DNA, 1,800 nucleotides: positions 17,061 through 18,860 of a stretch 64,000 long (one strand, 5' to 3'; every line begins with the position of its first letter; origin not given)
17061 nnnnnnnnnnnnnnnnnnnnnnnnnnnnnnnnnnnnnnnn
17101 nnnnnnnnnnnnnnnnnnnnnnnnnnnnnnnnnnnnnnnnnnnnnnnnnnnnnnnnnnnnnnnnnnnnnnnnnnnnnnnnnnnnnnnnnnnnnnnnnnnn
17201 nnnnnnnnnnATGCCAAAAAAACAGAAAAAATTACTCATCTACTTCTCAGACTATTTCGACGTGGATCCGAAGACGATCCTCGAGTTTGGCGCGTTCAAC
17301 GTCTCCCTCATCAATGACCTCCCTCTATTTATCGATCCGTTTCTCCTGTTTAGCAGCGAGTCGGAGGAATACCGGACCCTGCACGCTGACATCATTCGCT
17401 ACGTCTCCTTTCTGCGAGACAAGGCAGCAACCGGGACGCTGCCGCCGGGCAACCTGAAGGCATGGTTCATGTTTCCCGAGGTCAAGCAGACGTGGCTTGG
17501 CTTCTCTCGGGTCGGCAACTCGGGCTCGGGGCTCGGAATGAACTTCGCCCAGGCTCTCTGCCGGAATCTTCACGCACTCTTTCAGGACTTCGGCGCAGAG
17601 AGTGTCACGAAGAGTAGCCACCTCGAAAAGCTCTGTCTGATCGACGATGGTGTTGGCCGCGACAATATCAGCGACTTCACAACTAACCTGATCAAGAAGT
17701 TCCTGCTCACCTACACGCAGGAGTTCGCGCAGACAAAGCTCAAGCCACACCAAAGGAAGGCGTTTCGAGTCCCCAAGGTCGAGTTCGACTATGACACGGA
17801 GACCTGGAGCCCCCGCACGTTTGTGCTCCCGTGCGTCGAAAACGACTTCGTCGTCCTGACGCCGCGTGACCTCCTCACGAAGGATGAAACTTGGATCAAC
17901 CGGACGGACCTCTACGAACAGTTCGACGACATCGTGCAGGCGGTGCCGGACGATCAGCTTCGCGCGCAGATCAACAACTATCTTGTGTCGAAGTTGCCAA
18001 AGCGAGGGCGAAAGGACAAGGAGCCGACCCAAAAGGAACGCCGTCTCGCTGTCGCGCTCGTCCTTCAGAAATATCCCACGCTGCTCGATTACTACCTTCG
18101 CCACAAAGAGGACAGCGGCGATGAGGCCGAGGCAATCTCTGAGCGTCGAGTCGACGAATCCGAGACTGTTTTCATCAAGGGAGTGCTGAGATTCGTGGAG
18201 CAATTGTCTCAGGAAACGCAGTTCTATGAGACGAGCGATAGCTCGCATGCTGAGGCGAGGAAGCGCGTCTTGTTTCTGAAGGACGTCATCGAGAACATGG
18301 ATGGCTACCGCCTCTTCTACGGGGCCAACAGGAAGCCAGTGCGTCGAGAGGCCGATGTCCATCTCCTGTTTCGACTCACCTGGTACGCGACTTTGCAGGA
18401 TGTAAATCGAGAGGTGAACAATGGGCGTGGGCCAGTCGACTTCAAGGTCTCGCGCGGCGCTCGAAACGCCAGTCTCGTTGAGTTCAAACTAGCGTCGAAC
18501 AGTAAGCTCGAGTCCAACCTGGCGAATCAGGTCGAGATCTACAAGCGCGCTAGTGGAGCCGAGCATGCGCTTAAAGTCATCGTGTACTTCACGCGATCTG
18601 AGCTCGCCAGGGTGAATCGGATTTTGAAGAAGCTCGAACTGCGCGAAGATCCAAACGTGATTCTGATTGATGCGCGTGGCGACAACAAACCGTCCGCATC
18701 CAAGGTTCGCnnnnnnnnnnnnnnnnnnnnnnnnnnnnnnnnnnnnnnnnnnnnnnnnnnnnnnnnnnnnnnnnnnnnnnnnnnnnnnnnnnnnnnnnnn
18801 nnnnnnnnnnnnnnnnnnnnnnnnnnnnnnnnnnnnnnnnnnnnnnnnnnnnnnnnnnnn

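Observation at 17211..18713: Orphan 500-aa cargo protein with a C-terminal RecB-like PD-(D/E)xK nuclease signature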

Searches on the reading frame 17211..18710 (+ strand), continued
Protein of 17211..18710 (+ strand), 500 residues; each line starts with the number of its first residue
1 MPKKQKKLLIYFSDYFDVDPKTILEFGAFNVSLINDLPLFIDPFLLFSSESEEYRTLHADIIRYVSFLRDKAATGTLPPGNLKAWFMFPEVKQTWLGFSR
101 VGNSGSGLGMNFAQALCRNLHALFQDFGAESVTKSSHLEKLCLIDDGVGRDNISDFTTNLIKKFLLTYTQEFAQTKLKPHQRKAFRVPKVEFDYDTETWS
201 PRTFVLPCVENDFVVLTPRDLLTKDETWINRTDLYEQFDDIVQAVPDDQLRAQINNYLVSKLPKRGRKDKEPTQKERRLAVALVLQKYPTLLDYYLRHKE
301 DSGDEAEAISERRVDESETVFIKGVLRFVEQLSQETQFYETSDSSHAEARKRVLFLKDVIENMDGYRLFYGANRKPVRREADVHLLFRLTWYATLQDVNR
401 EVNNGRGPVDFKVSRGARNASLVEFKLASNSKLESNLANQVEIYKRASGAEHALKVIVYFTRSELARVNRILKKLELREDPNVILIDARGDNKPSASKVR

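Call 66: search_protein_families(library=padloc, alignment_id=A3, max_evalue=0.00001)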
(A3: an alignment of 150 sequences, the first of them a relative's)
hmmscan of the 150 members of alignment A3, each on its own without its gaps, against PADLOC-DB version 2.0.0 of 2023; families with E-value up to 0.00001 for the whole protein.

A. member 1, L001:7439-7822:+ (128 aa): 0 families

B. families by the number of members that match (of 150 scanned): 324 families (the first 25 are shown)
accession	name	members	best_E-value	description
PDLC04137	mad5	9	4e-44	mads_5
PDLC03179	Specificity_I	8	8.8e-144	Type I specificity subunit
PDLC03169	Specificity_I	7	3.5e-97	Type I specificity subunit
PDLC03196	Specificity_I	7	1.2e-94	Type I specificity subunit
PDLC03107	Specificity_I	7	6.6e-87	Type I specificity subunit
PDLC03076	Specificity_I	7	3.1e-85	Type I specificity subunit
PDLC03189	Specificity_I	7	2.1e-80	Type I specificity subunit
PDLC03096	Specificity_I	7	9e-73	Type I specificity subunit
PDLC03127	Specificity_I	7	1.6e-67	Type I specificity subunit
PDLC03162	Specificity_I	7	3.2e-67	Type I specificity subunit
PDLC03084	Specificity_I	7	4.5e-63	Type I specificity subunit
PDLC03079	Specificity_I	7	9.4e-60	Type I specificity subunit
PDLC03109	Specificity_I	7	1.7e-53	Type I specificity subunit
PDLC03100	Specificity_I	7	8e-46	Type I specificity subunit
PDLC03134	Specificity_I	7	9.6e-45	Type I specificity subunit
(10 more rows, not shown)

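Call 68: find_encoding_contigs(protein=P0271, flank=5000, max_places=4)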
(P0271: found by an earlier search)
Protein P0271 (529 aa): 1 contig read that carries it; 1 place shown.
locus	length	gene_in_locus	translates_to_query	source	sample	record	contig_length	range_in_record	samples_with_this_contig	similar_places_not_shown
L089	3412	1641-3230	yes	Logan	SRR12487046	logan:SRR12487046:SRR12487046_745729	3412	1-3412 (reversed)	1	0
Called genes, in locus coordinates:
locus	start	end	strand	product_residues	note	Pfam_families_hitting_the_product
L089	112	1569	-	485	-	PF00239:Resolvase, PF07508:Recombinase, PF13408:Zn_ribbon_recom (weak)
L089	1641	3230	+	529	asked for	PF28123:DUF8370, PF28130:DUF8371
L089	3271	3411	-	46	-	?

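Call 95: fold_search(model_id=the predicted structure, library=pdb)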
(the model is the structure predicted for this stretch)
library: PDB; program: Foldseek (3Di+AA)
matches with E <= 10: 995; with E <= 0.001: 0
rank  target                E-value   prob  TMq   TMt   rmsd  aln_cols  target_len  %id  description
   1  8i6z                  2.0e-01  0.18  0.13  0.10  26.9       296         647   12  Crystal structure of apo-form of malonyl-CoA reductase C-domain from Chloroflexus aurantiacus (released 2023-06-14)
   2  8q44_A                2.6e-01  0.33  0.14  0.16  17.7       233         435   11  Crystal structure of cA4-bound Can2 (E364R) in complex with oligo-T DNA (released 2023-11-22)
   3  8q3y_A                2.7e-01  0.33  0.14  0.16  17.5       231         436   10  Crystal structure of apo Can2 from Thermoanaerobacter brockii (released 2023-11-22)
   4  8j2c                  2.7e-01  0.15  0.12  0.10  27.0       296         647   12  Structure of the C-terminal subenzyme of the malonyl-CoA reductase from Chloroflexus aurantiacus, mutant N940V/K1106W/S1 (released 2024-04-17)
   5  8aer                  2.8e-01  0.30  0.11  0.09  21.1       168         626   12  Malonyl-CoA reductase from Chloroflexus aurantiacus - C-terminal Y731A variant (released 2023-04-05)
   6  8j2d                  3.3e-01  0.14  0.12  0.10  26.6       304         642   13  Structure of the C-terminal subenzyme of the malonyl-CoA reductase from Chloroflexus aurantiacus, mutant N940V/K1106W/S1 (released 2024-04-17)
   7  8i70                  3.3e-01  0.14  0.12  0.10  27.2       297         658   12  Crystal structure of NADP-binding form of malonyl-CoA reductase C-domain from Chloroflexus aurantiacus (released 2023-06-14)
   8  8j29                  3.5e-01  0.15  0.13  0.10  27.0       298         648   12  Structures of the C-terminal subenzyme of the malonyl-CoA reductase from Chloroflexus aurantiacus (released 2024-04-17)
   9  8j2b                  3.5e-01  0.14  0.12  0.10  26.9       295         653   12  Structure of the C-terminal subenzyme of the malonyl-CoA reductase from Chloroflexus aurantiacus, in complex with NADP+  (released 2024-04-17)
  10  4g6u_A                3.5e-01  0.11  0.10  0.18  14.0       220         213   12  CdiA-CT/CdiI toxin and immunity complex from Escherichia coli (released 2012-12-12)
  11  3bm3_A                3.6e-01  0.18  0.14  0.24  23.2       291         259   11  Restriction endonuclease PspGI-substrate DNA complex (released 2008-09-16)
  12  8q42_B                4.5e-01  0.23  0.14  0.16  17.3       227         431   10  Crystal structure of cA4-bound Can2 (E341A) in complex with oligo-A DNA (released 2023-11-22)
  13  8ftv                  4.5e-01  0.10  0.11  0.14  17.6       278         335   11  SgvM methyltransferase triple variant (M144V/F329V/T331A) with SAH and 2-oxo-4-phenylbutanoic acid (released 2023-11-01)
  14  8aeq                  4.7e-01  0.12  0.12  0.10  27.0       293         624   14  Malonyl-CoA reductase from Chloroflexus aurantiacus - C-terminal R773Q variant (released 2023-04-05)
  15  8q43_A                5.2e-01  0.21  0.14  0.16  17.6       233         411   11  Crystal structure of cA4-bound Can2 (E341A) in complex with oligo-C DNA (released 2023-11-22)
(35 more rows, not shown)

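Call 106: search_protein_families(library=padloc, proteins=[L001:9476-10534:+, L004:9560-10498:+], max_evalue=0.01)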
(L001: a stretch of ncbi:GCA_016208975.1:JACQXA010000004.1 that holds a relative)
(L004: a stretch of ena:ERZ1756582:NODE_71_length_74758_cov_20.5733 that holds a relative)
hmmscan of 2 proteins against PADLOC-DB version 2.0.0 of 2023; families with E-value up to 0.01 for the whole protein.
L001:9476-10534:+ (353 aa): 7 families
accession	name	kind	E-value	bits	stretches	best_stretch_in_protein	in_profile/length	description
PDLC03963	SoFic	-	1.3e-34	118.2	1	24-332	31-337/361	-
PDLC04966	PDC-S24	-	5.6e-17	59.8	1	97-246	221-370/497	-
PDLC04840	PDC-S04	-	5.4e-16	57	1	50-215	11-176/227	-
PDLC04836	PDC-S04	-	6.1e-16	56.3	1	47-244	22-212/244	-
PDLC04839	PDC-S04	-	2.1e-14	51.7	1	68-244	18-186/205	-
PDLC04837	PDC-S04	-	8.7e-14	49.4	1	52-247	27-211/234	-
PDLC04838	PDC-S04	-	9.1e-06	23.6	1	184-219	133-168/209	-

L004:9560-10498:+ (313 aa): 1 family
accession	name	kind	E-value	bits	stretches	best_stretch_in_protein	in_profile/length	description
PDLC04715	PDC-M58A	-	2.4e-06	25.6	1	14-143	6-135/154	-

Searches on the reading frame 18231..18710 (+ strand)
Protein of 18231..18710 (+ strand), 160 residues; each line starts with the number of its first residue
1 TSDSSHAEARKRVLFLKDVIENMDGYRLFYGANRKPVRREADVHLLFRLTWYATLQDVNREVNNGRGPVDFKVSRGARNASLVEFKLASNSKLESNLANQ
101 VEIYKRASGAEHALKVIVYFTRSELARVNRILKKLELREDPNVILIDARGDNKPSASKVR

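Call 98: search_protein_families(library=pfam, alignment_id=A7, max_evalue=10)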
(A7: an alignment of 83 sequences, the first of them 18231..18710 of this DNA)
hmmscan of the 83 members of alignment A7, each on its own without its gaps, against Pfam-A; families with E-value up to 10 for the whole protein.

A. member 1, window:18231-18710:+ (160 aa): 0 families

B. families by the number of members that match (of 83 scanned): 54 families (the first 25 are shown)
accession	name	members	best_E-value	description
PF04349.18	MdoG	37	0.00053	Periplasmic glucan biosynthesis protein, MdoG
PF08011.17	PDDEXK_9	25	4e-05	PD-(D/E)XK nuclease superfamily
PF18742.7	DpnII-MboI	24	0.0003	REase_DpnII-MboI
PF04756.19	OST3_OST6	11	0.0075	OST3 / OST6 family, transporter family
PF15753.10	BLOC1S3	10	0.003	Biogenesis of lysosome-related organelles complex 1 subunit 3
PF24541.1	Thioredox_PDIA6_C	8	0.0035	PDIA6-like, C-terminal thioredoxin-like domain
PF14350.11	Beta_protein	7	0.0097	Beta protein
PF23132.1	DUF7049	6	0.0047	Domain of unknown function (DUF7049)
PF22362.1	Ago_MID_bact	5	0.027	Argonaute, middle domain, bacteria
PF18618.6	HP0268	5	0.068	HP0268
PF22006.2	PilZ-like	4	0.016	PilZ domain-like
PF11976.14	Rad60-SLD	4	0.05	Ubiquitin-2 like Rad60 SUMO-like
PF00466.25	Ribosomal_L10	3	0.0099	Ribosomal protein L10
PF05384.16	DegS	3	0.02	Sensor protein DegS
PF16777.11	RHH_7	3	0.038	Transcriptional regulator, RHH-like, CopG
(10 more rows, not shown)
